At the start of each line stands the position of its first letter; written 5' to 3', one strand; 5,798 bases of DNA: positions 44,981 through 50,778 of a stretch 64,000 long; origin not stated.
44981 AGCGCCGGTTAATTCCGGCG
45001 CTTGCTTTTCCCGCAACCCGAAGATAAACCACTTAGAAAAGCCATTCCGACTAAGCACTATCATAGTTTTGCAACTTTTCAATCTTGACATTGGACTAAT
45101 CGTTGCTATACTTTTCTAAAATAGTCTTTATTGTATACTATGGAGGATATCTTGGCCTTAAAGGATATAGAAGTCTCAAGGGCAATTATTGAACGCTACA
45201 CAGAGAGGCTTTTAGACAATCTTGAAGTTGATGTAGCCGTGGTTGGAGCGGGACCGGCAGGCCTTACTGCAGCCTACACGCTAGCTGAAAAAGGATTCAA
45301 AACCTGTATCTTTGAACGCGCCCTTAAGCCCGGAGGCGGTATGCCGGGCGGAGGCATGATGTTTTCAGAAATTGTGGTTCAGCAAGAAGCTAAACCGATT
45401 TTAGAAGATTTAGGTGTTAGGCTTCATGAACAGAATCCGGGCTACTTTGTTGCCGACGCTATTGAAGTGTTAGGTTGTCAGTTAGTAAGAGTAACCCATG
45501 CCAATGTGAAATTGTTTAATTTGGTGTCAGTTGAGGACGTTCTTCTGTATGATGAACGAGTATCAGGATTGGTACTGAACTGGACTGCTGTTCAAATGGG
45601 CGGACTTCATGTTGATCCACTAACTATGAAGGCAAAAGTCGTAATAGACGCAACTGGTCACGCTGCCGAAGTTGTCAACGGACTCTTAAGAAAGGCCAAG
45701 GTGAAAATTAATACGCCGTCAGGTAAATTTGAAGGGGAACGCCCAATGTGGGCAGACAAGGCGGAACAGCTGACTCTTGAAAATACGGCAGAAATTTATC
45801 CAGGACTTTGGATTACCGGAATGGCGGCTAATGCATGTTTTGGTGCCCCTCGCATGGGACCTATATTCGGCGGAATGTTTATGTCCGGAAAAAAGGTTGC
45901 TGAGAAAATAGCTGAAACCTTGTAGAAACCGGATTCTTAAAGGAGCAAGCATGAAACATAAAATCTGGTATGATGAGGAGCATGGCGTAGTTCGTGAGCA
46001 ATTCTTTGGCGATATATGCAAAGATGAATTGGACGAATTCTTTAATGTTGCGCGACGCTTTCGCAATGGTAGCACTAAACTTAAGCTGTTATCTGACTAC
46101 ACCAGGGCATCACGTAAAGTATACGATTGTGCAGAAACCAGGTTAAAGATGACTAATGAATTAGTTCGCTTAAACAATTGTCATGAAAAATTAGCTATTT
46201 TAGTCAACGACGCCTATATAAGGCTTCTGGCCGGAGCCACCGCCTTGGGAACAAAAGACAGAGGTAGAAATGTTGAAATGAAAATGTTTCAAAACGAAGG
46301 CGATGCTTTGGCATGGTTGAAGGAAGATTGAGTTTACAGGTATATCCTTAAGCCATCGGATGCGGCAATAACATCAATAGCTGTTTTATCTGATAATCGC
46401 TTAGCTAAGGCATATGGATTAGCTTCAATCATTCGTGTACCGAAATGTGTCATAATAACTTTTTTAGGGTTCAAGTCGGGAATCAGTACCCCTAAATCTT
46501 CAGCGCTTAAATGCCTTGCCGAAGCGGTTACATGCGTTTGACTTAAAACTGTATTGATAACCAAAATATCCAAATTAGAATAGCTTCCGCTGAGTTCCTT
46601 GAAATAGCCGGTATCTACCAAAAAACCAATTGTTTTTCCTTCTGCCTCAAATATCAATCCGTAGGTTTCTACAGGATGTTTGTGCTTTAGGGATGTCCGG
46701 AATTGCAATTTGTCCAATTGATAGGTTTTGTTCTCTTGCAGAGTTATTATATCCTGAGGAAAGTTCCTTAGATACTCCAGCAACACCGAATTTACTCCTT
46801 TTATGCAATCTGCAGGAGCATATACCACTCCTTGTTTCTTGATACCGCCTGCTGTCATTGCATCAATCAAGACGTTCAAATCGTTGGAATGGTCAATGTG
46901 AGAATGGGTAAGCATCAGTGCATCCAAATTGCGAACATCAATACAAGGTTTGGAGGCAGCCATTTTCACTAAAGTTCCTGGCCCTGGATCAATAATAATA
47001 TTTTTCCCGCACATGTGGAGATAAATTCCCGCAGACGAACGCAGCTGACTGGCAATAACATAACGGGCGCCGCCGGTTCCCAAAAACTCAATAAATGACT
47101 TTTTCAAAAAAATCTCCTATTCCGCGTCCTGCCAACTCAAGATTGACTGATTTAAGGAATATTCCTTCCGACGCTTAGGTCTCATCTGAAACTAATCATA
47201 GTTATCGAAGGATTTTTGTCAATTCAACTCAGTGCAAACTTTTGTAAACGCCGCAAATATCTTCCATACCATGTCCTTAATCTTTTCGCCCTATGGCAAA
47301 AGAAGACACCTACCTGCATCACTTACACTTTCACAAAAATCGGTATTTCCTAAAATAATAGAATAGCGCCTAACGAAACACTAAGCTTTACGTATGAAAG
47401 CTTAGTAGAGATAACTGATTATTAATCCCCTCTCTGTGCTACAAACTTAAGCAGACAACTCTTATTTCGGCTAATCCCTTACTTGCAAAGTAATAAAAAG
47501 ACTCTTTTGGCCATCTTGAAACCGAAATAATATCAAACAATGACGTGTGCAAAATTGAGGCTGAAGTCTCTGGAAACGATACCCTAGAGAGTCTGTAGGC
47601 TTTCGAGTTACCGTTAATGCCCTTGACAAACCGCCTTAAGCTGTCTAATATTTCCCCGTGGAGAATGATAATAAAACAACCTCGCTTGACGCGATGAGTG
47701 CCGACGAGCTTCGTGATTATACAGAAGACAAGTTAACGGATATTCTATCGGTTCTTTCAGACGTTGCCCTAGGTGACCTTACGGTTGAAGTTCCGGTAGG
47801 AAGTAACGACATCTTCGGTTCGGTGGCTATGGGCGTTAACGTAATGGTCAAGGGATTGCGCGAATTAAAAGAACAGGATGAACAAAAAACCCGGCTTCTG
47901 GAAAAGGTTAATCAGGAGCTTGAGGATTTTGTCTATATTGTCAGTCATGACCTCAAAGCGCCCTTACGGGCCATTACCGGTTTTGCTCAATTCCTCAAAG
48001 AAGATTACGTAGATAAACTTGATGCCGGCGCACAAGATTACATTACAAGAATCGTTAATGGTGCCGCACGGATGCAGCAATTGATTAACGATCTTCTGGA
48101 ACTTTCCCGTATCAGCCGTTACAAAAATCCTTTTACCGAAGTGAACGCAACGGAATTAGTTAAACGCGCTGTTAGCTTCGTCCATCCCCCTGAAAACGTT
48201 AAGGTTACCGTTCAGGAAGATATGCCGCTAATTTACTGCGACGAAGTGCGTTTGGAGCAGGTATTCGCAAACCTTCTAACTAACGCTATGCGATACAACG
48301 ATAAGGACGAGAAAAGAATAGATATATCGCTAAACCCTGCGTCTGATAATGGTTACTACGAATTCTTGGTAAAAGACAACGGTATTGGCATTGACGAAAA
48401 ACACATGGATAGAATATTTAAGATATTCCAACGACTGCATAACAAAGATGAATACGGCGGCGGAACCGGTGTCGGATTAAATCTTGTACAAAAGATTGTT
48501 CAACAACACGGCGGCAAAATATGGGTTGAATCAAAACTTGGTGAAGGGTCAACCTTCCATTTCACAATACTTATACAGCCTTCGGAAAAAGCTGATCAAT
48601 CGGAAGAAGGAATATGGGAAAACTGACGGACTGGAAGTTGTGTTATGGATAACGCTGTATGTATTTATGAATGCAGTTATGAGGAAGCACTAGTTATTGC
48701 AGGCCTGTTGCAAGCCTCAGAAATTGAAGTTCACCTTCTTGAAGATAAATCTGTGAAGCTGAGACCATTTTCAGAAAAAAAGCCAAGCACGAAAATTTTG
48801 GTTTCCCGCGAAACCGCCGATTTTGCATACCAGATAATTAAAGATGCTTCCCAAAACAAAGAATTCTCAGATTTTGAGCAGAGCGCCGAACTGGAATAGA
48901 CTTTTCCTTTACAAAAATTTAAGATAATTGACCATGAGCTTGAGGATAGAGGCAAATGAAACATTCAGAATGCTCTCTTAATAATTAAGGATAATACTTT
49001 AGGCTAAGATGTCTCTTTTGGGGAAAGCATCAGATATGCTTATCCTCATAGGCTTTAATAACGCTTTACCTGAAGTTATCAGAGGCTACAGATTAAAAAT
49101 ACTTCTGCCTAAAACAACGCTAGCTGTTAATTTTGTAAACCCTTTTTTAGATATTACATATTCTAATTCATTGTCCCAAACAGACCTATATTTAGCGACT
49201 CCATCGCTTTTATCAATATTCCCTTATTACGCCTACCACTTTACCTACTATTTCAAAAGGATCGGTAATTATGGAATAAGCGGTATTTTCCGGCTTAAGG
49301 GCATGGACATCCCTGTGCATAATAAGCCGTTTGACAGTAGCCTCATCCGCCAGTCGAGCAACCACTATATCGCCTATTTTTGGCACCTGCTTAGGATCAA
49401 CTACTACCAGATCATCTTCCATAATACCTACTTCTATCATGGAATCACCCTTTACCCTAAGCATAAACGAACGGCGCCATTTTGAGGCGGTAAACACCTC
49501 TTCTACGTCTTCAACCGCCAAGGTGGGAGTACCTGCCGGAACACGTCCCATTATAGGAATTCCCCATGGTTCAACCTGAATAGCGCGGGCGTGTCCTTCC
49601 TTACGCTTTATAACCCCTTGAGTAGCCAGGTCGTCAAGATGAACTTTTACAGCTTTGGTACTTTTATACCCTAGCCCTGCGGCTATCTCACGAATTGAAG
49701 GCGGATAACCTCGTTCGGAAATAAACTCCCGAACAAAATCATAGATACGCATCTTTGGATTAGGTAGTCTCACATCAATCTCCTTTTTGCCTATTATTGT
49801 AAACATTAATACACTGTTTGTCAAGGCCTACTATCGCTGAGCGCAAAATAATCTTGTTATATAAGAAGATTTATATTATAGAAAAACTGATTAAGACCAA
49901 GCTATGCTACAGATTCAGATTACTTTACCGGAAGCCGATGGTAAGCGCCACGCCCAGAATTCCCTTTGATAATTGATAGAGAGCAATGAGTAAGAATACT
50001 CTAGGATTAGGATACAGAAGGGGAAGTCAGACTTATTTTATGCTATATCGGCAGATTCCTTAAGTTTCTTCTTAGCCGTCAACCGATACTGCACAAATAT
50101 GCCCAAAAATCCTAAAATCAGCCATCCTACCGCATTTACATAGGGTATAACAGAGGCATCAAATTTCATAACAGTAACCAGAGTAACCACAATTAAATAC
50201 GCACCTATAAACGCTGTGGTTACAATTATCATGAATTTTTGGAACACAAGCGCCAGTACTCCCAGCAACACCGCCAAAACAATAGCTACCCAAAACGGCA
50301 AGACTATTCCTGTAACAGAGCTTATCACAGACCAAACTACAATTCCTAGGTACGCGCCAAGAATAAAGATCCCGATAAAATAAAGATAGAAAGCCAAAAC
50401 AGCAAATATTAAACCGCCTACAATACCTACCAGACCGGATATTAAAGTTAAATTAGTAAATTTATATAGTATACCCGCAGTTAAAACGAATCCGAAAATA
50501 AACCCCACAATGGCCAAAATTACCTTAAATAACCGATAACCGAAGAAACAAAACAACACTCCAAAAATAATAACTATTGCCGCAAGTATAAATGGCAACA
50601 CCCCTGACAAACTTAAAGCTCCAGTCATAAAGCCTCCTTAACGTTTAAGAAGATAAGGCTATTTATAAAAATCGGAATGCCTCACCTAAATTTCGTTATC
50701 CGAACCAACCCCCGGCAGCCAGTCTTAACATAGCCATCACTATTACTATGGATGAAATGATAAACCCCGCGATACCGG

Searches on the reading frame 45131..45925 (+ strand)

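Call 13: search_protein_families(library=pfam, proteins=[window:45131-45925:+])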
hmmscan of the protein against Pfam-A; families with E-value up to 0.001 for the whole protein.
window:45131-45925:+ (264 aa): 10 families
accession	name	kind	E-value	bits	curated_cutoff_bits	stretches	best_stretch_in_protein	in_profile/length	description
PF01946.23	Thi4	-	9.6e-81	270.9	26.2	1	16-246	1-235/235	Thi4 family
PF12831.13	FAD_oxidored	-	1.6e-13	51.2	27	1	34-179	1-148/416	FAD dependent oxidoreductase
PF07992.20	Pyr_redox_2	-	1.5e-09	38.1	26.1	1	34-177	2-109/291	Pyridine nucleotide-disulphide oxidoreductase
PF13450.12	NAD_binding_8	-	2.7e-09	37.6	21.9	1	37-71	1-35/68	NAD(P)-binding Rossmann-like domain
PF00890.30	FAD_binding_2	-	1.5e-08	34.7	20.4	1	34-64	1-31/414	FAD binding domain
PF01266.30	DAO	-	3.8e-08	33.7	27.9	1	34-70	1-37/353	FAD dependent oxidoreductase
PF01494.25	FAD_binding_3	-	1.3e-06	28.3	22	1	32-64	1-33/349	FAD binding domain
PF03486.20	HI0933_like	-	1.8e-06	28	50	1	34-69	2-37/244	HI0933-like protein Rossmann domain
PF01134.28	GIDA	-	3.2e-05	23.6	22.1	1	34-66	1-33/391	Glucose inhibited division protein A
PF13738.12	Pyr_redox_3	-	0.00072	19.3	30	0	37-64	2-30/305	Pyridine nucleotide-disulphide oxidoreductase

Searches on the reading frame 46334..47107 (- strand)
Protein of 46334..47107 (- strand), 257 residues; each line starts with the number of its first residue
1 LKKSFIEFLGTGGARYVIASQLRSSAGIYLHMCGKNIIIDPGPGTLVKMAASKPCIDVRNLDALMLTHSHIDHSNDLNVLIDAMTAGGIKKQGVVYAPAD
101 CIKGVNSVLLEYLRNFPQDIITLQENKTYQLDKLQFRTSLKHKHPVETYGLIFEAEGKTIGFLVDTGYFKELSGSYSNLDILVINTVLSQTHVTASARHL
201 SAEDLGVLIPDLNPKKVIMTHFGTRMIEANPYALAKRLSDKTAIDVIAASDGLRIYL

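Call 13: search_protein_families(library=pfam, proteins=[window:46334-47107:-])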
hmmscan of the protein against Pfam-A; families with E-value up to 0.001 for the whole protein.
window:46334-47107:- (257 aa): 3 families
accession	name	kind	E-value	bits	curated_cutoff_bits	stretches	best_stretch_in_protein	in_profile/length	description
PF12706.13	Lactamase_B_2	-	8.9e-23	81.4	27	1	36-222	2-200/200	Beta-lactamase superfamily domain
PF00753.33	Lactamase_B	-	3.3e-08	34.2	22.7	1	34-115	15-97/196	Metallo-beta-lactamase superfamily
PF13483.12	Lactamase_B_3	-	0.00082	19.8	24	0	30-221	12-160/160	Beta-lactamase superfamily domain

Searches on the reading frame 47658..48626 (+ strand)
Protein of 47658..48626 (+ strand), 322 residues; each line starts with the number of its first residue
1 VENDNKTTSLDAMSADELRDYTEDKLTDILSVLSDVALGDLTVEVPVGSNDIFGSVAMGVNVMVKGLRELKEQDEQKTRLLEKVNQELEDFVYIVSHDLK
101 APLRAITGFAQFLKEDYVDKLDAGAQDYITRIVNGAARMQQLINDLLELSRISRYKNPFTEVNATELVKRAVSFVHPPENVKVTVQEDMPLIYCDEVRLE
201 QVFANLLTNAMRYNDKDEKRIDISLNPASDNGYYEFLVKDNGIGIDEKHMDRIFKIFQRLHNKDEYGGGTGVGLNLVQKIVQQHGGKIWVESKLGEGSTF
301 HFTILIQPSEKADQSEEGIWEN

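Call 13: search_protein_families(library=pfam, proteins=[window:47658-48626:+])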
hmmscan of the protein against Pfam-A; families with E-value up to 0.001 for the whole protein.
window:47658-48626:+ (322 aa): 4 families
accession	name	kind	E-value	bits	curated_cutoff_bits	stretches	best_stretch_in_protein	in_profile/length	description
PF02518.31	HATPase_c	-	5.8e-30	104.4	26.4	1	195-304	2-107/111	Histidine kinase-, DNA gyrase B-, and HSP90-like ATPase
PF00512.31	HisKA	-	4.4e-17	62.3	26.9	1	88-152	2-63/66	His Kinase A (phospho-acceptor) domain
PF14501.12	HATPase_c_5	-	9.9e-05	22.6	22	1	199-306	6-101/102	GHKL domain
PF13589.12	HATPase_c_3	-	0.00048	20.6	25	1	199-276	3-79/137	Histidine kinase-, DNA gyrase B-, and HSP90-like ATPase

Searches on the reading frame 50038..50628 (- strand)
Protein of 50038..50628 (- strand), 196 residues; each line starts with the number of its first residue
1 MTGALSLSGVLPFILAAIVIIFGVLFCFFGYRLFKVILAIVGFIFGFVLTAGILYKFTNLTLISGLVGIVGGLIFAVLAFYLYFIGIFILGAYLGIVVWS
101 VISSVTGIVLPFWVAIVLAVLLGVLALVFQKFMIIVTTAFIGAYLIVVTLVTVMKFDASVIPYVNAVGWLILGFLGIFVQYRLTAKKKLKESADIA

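Call 13: search_protein_families(library=pfam, proteins=[window:50038-50628:-])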
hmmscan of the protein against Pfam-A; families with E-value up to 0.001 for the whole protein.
window:50038-50628:- (196 aa): 1 family
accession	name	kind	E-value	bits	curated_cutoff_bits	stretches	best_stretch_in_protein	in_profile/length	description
PF13886.12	TM7S3_TM198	-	8e-14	52.2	29.2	1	16-150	1-148/199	TM7S3/TM198-like domain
